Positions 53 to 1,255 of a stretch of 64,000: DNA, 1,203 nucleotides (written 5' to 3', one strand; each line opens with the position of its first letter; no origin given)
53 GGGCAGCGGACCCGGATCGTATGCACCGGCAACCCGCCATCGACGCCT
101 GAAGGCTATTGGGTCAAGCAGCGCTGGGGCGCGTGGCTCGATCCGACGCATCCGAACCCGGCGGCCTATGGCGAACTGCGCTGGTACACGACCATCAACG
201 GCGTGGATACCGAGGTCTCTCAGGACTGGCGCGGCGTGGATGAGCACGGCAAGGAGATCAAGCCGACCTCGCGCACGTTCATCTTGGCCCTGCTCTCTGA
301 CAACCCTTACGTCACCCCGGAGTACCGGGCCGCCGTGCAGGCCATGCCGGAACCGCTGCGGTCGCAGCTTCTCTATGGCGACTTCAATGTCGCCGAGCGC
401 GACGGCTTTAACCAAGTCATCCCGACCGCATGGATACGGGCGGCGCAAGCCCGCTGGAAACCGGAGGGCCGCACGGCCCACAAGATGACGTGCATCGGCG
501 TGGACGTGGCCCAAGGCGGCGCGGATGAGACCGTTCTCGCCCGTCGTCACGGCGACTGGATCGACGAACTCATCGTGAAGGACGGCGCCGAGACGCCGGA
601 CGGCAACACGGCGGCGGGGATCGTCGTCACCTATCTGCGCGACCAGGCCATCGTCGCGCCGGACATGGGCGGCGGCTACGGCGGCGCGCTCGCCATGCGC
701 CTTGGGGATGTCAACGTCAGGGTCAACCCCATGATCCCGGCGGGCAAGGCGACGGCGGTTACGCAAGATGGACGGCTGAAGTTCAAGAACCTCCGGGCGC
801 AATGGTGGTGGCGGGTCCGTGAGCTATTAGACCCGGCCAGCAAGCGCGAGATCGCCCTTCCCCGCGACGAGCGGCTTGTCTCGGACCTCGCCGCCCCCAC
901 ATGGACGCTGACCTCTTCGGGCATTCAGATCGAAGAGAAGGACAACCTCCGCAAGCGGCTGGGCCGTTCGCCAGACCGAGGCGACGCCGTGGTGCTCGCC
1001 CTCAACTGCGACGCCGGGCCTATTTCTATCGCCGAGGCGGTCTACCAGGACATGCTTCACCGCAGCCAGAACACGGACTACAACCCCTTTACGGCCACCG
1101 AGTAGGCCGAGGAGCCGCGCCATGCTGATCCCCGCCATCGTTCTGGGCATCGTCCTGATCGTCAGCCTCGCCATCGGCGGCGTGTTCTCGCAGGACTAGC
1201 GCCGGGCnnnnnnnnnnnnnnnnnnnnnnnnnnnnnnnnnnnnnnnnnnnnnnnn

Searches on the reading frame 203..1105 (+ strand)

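Call 58: search_protein_families(library=pfam, proteins=[window:203-1105:+], max_evalue=0.001)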
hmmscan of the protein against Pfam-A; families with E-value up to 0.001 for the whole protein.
window:203-1105:+ (300 aa): 0 families

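Call 81: search_protein_families(library=phrogs, proteins=[window:203-1105:+], max_evalue=0.001)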
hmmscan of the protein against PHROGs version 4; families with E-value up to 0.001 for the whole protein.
window:203-1105:+ (300 aa): 2 families
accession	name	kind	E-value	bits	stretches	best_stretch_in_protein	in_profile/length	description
phrog_2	-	head and packaging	1.2e-12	48.5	1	30-273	427-595/807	terminase large subunit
phrog_979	-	head and packaging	2.4e-08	34.1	1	15-119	356-456/642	terminase large subunit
